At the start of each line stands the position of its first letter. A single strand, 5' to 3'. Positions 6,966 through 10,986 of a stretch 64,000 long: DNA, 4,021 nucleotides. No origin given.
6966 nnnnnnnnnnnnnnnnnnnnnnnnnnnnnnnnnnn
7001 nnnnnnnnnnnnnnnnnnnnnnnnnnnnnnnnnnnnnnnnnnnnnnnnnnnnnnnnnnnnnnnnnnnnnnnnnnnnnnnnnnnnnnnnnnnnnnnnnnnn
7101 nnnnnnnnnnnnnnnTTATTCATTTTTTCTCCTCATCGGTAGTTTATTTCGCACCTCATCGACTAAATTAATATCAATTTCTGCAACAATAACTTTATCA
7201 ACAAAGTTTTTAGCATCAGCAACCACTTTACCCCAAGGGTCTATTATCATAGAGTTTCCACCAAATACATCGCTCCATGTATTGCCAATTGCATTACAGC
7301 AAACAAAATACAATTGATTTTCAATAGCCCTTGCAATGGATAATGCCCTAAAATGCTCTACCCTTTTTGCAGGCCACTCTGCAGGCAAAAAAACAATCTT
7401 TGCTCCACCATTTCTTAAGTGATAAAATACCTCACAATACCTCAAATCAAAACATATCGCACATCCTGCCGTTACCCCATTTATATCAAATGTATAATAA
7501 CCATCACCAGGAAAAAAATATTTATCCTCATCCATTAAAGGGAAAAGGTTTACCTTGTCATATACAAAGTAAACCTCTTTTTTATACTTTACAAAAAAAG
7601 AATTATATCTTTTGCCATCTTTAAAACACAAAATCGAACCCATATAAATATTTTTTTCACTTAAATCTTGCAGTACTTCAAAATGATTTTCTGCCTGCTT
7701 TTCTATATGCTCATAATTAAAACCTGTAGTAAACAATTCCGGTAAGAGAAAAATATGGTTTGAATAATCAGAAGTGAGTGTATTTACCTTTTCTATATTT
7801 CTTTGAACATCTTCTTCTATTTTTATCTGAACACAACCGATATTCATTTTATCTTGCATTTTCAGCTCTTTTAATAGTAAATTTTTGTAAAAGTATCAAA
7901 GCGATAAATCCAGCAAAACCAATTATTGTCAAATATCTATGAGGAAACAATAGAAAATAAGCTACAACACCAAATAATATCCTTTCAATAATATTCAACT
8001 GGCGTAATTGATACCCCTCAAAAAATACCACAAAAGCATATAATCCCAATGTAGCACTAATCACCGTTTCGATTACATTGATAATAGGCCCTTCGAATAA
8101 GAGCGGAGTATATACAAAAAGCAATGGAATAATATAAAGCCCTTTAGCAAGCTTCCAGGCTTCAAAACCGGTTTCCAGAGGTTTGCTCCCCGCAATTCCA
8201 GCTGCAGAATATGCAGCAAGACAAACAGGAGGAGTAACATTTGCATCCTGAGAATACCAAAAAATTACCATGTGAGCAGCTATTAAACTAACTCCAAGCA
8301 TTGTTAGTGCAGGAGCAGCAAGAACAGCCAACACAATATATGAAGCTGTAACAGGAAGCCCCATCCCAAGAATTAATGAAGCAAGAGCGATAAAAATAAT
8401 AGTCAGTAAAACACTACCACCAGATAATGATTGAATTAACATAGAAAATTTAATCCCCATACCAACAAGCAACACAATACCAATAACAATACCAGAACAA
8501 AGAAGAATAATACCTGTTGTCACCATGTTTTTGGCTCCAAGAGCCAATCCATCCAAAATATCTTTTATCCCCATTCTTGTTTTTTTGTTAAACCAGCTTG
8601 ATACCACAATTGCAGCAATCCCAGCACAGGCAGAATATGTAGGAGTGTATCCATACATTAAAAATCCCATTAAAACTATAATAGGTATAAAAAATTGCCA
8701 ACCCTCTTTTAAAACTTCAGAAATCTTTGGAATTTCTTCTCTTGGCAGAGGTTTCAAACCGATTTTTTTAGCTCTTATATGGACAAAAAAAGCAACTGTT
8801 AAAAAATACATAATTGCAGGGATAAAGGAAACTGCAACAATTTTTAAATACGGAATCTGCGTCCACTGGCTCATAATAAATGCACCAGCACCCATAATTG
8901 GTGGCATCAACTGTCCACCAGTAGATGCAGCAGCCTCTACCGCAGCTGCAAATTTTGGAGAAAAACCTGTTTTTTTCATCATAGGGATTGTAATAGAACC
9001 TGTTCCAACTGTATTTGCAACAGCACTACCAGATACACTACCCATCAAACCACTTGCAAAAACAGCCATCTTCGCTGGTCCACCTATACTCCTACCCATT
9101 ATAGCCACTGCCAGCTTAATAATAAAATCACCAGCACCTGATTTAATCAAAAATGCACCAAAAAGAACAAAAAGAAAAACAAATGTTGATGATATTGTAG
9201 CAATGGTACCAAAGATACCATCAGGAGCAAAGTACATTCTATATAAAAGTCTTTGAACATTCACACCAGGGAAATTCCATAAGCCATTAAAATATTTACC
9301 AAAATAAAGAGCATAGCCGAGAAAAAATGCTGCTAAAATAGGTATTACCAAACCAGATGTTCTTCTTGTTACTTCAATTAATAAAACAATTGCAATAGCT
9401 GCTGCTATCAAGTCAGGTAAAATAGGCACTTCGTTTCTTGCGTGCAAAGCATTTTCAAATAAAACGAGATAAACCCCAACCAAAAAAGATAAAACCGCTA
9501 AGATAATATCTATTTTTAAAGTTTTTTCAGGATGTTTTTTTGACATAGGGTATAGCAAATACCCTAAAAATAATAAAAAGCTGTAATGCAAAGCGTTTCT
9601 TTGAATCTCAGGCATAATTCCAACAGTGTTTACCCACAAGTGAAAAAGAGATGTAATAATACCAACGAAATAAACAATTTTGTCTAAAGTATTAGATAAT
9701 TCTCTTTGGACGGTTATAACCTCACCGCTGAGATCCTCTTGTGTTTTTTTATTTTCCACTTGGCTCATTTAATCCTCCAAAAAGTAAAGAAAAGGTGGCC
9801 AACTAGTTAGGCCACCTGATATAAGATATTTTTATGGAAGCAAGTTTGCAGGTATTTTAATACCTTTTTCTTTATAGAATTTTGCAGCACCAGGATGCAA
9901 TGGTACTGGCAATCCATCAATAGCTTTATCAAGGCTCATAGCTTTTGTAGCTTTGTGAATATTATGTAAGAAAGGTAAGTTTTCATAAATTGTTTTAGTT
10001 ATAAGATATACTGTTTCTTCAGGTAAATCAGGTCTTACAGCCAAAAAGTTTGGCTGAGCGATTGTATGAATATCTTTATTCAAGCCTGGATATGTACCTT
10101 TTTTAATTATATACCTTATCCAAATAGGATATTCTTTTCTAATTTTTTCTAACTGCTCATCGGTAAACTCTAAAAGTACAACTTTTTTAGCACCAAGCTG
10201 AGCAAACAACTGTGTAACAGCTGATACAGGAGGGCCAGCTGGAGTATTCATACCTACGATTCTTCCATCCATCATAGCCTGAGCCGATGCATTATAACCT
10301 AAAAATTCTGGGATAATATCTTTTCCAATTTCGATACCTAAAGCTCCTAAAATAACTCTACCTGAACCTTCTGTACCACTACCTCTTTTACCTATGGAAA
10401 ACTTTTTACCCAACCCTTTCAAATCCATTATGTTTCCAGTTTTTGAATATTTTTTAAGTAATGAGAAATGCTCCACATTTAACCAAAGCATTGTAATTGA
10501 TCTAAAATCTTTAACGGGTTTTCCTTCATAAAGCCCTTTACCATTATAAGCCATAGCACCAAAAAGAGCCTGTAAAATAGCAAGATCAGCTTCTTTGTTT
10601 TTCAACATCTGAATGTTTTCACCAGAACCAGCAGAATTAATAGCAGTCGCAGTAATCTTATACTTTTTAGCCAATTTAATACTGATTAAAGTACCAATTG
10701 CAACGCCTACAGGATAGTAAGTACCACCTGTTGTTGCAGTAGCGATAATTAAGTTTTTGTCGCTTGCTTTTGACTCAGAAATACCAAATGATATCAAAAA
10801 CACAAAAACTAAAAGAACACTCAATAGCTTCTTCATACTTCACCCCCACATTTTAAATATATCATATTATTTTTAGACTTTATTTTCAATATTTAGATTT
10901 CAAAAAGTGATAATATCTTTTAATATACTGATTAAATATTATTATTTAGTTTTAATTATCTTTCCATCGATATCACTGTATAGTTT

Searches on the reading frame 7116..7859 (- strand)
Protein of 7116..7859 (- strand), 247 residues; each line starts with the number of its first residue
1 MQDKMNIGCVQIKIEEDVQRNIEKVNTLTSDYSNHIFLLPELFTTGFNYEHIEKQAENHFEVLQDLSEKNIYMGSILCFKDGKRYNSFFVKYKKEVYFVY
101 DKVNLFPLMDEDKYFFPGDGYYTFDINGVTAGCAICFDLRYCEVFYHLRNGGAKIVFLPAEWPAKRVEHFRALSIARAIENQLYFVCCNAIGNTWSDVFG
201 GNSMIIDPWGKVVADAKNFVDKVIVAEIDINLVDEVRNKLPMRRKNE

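Call 65: search_protein_families(library=pfam, proteins=[window:7116-7859:-], max_evalue=0.0001)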
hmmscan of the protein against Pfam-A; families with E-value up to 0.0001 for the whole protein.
window:7116-7859:- (247 aa): 1 family
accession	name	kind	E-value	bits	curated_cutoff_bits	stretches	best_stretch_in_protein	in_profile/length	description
PF00795.27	CN_hydrolase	-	5e-32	111.7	23.2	1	7-237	2-255/256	Carbon-nitrogen hydrolase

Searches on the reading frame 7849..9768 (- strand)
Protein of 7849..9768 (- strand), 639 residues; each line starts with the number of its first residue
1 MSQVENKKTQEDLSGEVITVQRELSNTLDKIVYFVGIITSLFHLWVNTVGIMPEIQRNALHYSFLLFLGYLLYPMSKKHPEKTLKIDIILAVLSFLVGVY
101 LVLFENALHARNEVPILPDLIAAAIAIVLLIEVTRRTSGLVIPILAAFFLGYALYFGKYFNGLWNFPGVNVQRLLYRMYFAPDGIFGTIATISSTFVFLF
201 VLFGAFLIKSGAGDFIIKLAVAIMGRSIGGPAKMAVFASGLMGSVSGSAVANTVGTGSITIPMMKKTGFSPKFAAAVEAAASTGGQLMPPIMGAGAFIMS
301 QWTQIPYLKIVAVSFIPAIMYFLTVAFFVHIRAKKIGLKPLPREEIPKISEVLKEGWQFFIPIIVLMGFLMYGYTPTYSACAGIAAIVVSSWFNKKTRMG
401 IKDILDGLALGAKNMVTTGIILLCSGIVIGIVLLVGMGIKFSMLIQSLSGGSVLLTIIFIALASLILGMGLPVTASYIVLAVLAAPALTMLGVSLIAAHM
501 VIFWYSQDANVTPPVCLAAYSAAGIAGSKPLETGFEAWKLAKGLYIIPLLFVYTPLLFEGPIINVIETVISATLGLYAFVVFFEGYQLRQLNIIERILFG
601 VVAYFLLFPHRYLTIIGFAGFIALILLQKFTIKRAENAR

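Call 4: search_protein_families(library=pfam, proteins=[window:7849-9768:-], max_evalue=0.01)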
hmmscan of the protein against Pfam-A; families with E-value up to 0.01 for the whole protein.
window:7849-9768:- (639 aa): 1 family
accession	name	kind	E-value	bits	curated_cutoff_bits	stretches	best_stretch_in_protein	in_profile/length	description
PF06808.19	DctM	-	2.1e-84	284.2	23.8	1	126-555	2-411/413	Tripartite ATP-independent periplasmic transporter, DctM component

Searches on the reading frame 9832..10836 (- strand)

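Call 4: search_protein_families(library=pfam, proteins=[window:9832-10836:-], max_evalue=0.01)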
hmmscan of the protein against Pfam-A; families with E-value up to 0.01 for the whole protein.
window:9832-10836:- (334 aa): 1 family
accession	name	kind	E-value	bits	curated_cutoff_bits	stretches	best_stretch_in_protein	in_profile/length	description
PF16868.10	NMT1_3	-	8.6e-123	410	27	1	31-325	1-289/289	NMT1-like family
